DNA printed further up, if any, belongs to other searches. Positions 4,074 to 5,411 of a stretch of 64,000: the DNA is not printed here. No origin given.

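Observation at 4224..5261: GIY-YIG nuclease carrying 13 tandem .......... repeats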

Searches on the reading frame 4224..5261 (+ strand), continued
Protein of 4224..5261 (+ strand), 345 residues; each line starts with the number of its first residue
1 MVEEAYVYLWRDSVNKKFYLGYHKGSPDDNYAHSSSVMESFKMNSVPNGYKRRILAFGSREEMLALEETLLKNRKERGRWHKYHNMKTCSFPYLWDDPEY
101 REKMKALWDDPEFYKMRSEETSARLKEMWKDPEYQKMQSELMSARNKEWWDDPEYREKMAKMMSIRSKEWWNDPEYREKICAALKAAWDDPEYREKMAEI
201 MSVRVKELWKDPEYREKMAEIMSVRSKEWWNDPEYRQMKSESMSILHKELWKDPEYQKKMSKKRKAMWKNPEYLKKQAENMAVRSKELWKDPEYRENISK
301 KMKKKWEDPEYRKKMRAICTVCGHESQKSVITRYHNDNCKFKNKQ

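Call 44: get_annotated_region(hit=H1, flank=2500)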
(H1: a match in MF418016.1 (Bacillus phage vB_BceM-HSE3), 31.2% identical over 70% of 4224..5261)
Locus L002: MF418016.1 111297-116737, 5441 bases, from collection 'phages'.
description: Bacillus phage vB_BceM-HSE3, complete genome.
organism: Bacillus phage vB_BceM-HSE3 (NCBI taxid 2170705)
taxonomy: Viruses; Duplodnaviria; Heunggongvirae; Uroviricota; Caudoviricetes
host: Bacillus cereus; source: hospital sewage; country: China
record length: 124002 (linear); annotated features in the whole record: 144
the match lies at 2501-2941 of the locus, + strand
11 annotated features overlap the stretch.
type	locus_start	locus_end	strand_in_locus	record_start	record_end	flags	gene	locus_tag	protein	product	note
CDS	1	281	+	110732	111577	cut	-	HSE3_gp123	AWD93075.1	endonuclease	gp123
CDS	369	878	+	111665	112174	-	-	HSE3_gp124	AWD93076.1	hypothetical protein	gp124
CDS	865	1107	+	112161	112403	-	-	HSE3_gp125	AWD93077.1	hypothetical protein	gp125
CDS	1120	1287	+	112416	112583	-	-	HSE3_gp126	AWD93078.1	hypothetical protein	gp126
CDS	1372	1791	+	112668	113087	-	-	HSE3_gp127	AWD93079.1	hypothetical protein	gp127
CDS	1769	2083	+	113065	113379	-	-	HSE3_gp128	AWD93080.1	hypothetical protein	gp128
CDS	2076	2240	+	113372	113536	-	-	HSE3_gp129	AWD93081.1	hypothetical protein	gp129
CDS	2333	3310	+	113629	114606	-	-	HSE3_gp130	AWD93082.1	endonuclease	gp130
CDS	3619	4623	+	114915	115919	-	-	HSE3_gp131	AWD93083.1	RNaseH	gp131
CDS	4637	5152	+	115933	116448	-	-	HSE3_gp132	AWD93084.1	hypothetical protein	gp132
CDS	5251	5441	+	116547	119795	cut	-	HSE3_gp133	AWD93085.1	DNA polymerase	gp133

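Call 45: get_annotated_region(hit=H4, flank=2500)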
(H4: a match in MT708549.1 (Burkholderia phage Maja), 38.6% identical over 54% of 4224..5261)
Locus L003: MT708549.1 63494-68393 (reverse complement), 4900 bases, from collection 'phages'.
description: Burkholderia phage Maja, complete genome.
organism: Burkholderia phage Maja (NCBI taxid 2767571)
taxonomy: Viruses; Duplodnaviria; Heunggongvirae; Uroviricota; Caudoviricetes; Bcepfunavirus
host: Burkholderia gladioli; source: soil; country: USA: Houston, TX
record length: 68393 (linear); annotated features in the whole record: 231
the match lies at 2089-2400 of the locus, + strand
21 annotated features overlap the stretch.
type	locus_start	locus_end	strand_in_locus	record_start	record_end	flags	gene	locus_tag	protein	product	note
regulatory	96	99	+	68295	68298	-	-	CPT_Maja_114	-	ribosome_binding_site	-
CDS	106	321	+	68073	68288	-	-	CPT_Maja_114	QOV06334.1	putative membrane protein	-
regulatory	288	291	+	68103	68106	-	-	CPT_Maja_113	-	ribosome_binding_site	-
CDS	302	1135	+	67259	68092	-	-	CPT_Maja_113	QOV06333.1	HflC/HflK family inner membrane lipoprotein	ref|YP_001039686.1| HflC/HflK family inner membrane lipoprotein [Burkholderia virus BcepF1] e-value = 3.66446e-129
regulatory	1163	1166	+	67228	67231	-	-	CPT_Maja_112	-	ribosome_binding_site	-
CDS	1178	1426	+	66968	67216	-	-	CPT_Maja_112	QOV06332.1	putative membrane protein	-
regulatory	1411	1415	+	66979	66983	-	-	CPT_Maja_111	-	ribosome_binding_site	-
CDS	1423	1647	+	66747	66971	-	-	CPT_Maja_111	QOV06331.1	hypothetical protein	-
CDS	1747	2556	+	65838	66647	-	-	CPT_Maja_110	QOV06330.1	G-I-Y Y-I-G homing endonuclease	ref|YP_009207872.1| putative GIY-YIG type nuclease [Ralstonia phage RSF1] e-value = 4.21829e-10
regulatory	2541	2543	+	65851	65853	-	-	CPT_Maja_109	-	ribosome_binding_site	-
CDS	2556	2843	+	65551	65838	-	-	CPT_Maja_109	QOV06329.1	hypothetical protein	full length homolog of BcepF1 gp5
regulatory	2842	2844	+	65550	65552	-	-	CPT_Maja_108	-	ribosome_binding_site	-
CDS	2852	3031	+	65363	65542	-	-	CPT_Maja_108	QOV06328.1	hypothetical protein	-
regulatory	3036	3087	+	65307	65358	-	-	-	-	terminator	-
CDS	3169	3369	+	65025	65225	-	-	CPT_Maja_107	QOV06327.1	hypothetical protein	-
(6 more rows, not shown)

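Call 48: find_related_loci(query=window:4224-5258:+, collection=viral_contigs, flank=6000)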
Query window:4224-5258:+ (345 aa) in viral_contigs; peptide patterns used: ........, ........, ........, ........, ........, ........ (x = any residue, [..] = any of these).
5 stretches matched a pattern, but none encodes a relative of the query by tblastn (E <= 1e-3).

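Call 49: find_encoding_contigs(protein=P0004, flank=6000, max_places=3)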
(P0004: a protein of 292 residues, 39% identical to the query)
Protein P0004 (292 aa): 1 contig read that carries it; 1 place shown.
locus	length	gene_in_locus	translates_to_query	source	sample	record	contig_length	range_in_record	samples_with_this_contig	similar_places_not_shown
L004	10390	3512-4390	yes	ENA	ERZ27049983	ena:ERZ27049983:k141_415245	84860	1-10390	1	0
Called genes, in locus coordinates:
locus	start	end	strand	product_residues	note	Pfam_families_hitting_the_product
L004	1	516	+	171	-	?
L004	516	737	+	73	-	-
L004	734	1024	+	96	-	-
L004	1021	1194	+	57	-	-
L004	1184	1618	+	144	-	PF13883:CREG_beta-barrel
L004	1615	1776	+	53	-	-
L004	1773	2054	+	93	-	-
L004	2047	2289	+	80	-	-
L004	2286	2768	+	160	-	PF00186:DHFR_1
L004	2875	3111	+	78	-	-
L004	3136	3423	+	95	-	-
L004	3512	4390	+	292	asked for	PF08042:PqqA (faint)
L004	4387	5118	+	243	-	PF03721:UDPG_MGDP_dh_N (faint), PF00984:UDPG_MGDP_dh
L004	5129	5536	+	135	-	-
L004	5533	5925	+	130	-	-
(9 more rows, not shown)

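Call 64: fold_search(model_id=the predicted structure, library=viral)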
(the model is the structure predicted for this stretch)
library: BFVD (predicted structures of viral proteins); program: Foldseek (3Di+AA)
matches with E <= 10: 505; with E <= 0.001: 25
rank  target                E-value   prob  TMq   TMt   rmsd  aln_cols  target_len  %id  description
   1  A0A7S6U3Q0            6.9e-07  1.00  0.21  0.26  12.3       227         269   25  G-I-Y Y-I-G homing endonuclease [Burkholderia phage Maja]
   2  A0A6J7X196            1.3e-06  1.00  0.24  0.44  15.7       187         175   21  GIY-YIG domain-containing protein [uncultured Caudovirales phage]
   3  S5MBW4                1.3e-06  1.00  0.23  0.28  21.3       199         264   25  Putative homing endonuclease [Sinorhizobium phage phiM12]
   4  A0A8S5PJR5            2.3e-06  1.00  0.17  0.16  21.5       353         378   18  Intron associated endonuclease [Siphoviridae sp. ctb8j11]
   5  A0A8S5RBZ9            6.6e-06  1.00  0.20  0.24  12.4       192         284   22  Intron associated endonuclease [virus sp. ctmTa7]
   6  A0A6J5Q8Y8            7.5e-06  1.00  0.22  0.36  18.2       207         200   22  Nuclease associated modular domain 3 [uncultured Caudovirales phage]
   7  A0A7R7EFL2            9.6e-06  1.00  0.19  0.21  16.3       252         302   22  (no name in the UniProt tables at hand)
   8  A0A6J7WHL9            1.2e-05  1.00  0.20  0.30  27.9       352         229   17  Nuclease associated modular domain 3 [uncultured Caudovirales phage]
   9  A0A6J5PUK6            1.4e-05  1.00  0.23  0.34   8.4       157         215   22  GIY-YIG_SegABCDEFG domain containing protein [uncultured Caudovirales phage]
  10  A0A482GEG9            1.9e-05  1.00  0.21  0.26  24.4       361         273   18  (no name in the UniProt tables at hand)
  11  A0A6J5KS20            6.0e-05  1.00  0.20  0.24  10.0       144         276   22  Nuclease associated modular domain 3 [uncultured Caudovirales phage]
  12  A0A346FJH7            6.8e-05  1.00  0.20  0.26  18.4       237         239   17  Putative site-specific intron-like DNA endonuclease [Enterobacteria phage T6]
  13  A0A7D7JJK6            7.7e-05  1.00  0.21  0.21  22.2       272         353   18  (no name in the UniProt tables at hand)
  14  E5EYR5                1.4e-04  1.00  0.22  0.50  15.6       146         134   22  (no name in the UniProt tables at hand)
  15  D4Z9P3                1.6e-04  1.00  0.19  0.34  13.2       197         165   19  Site-specific intron-like DNA endonuclease [Escherichia phage AR1]
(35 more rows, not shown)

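Call 67: find_encoding_contigs(protein=window:4224-5258:+, flank=3000, max_places=4)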
Protein window:4224-5258:+ (345 aa): 1 contig read that carries it; 1 place shown.
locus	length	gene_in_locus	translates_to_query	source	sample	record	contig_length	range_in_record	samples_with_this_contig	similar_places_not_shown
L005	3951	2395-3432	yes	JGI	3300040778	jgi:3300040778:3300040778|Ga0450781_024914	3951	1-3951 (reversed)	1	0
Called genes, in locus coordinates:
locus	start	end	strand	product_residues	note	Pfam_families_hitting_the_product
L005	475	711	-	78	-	-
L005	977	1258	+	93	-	-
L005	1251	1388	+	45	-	-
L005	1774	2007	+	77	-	-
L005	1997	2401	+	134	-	-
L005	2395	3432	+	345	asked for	-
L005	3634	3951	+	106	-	?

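Call 68: find_encoding_contigs(protein=P0001, flank=4000, max_places=3)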
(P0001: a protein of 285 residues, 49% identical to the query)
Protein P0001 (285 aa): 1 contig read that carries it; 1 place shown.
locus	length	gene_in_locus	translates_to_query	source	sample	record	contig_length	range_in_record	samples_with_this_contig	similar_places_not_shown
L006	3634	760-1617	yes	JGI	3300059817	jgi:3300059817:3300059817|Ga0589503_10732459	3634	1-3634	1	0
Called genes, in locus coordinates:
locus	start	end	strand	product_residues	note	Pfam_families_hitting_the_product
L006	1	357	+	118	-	?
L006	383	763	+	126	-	-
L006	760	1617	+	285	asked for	PF17898:GerD (faint), PF17830:STI1-HOP_DP (faint)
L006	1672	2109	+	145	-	-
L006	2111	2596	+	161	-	-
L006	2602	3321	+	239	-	-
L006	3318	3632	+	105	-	?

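Call 72: search_protein_families(library=ncbifam, proteins=[window:4224-5258:+], max_evalue=1)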
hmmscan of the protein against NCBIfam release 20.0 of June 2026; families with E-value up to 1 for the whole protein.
window:4224-5258:+ (345 aa): 5 families
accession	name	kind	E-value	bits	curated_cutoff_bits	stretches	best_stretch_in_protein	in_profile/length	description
NF040801.1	spore_GerD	equivalog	6.6e-17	61.6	100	4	232-318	90-168/174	spore germination lipoprotein GerD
TIGR03898.1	lanti_MRSA_kill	subfamily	4.3e-09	36.2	23.5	1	251-271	6-27/44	mersacidin/lichenicidin family type 2 lantibiotic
NF010634.0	PRK14031.1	equivalog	0.036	12.5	822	1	219-260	4-45/444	NADP-specific glutamate dehydrogenase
NF041646.1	VC0807_fam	subfamily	0.14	11.8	65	0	297-323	120-146/189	VC0807 family protein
TIGR01323.1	nitrile_alph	equivalog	0.25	10.8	249.85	0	186-208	47-69/189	nitrile hydratase subunit alpha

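Call 89: fold_search(model_id=the predicted structure, library=pdb)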
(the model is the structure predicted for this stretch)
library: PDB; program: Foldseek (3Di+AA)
matches with E <= 10: 82; with E <= 0.001: 0
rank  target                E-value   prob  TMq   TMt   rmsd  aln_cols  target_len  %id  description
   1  1ln0_A                3.5e-01  0.63  0.14  0.45   5.4        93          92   15  Structure of the Catalytic Domain of Homing Endonuclease I-TevI (released 2002-10-30)
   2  1ln0_B                7.3e-01  0.47  0.16  0.47   5.5       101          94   17  Structure of the Catalytic Domain of Homing Endonuclease I-TevI (released 2002-10-30)
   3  1mk0                  9.3e-01  0.35  0.15  0.43   7.3        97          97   15  catalytic domain of intron endonuclease I-TevI, E75A mutant (released 2002-10-30)
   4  9fqr_Ij               1.1e+00  0.03  0.10  0.07  41.3       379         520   13  96-nm repeat of axonemal doublet microtubules from bovine sperm (released 2025-03-26)
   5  1yd6_C                1.9e+00  0.13  0.13  0.38   5.9        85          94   19  Crystal structure of the GIY-YIG N-terminal endonuclease domain of UvrC from Bacillus caldotenax (released 2005-03-01)
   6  6r5j_A                2.6e+00  0.16  0.11  0.47   7.6        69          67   12  New MAX Effector from Magnaporthe oryzae (released 2020-05-06)
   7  6r5j_C                3.2e+00  0.14  0.11  0.46   7.6        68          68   12  New MAX Effector from Magnaporthe oryzae (released 2020-05-06)
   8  9u75_A                3.2e+00  0.14  0.13  0.17   5.6        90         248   16  5hmC specific restriction endonuclease Escherichia coli E. coli O157:H7 PD-T4-3 (released 2026-02-11)
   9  8jj5_B                3.6e+00  0.03  0.09  0.18  23.6       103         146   11  Porcine uroplakin complex (released 2023-06-14)
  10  6az1_c                3.8e+00  0.11  0.11  0.34   4.6        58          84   10  Cryo-EM structure of the small subunit of Leishmania ribosome bound to paromomycin (released 2017-12-06)
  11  5b0q_A                4.1e+00  0.04  0.07  0.07   8.3        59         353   19  beta-1,2-Mannobiose phosphorylase from Listeria innocua - mannose complex (released 2015-12-02)
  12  5wmm_B                4.3e+00  0.06  0.09  0.31   5.2        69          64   16  Crystal structure of an adenylation domain interrupted by a methylation domain (AMA4) from nonribosomal peptide synthe (released 2018-03-14)
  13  5vj2_A                4.9e+00  0.02  0.07  0.15  10.7        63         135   10  Structure of human respiratory syncytial virus non-structural protein 1 (NS1) (released 2017-07-12)
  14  9ccv_A                5.2e+00  0.02  0.08  0.14  11.9        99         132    8  Crystal structure of human respiratory syncytial virus NS1 bound to human MED25 ACID (released 2025-04-09)
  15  4yrd_A                5.5e+00  0.09  0.11  0.11   5.7        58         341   19  Crystal structure of CapF with inhibitor 3-isopropenyl-tropolone (released 2015-10-21)
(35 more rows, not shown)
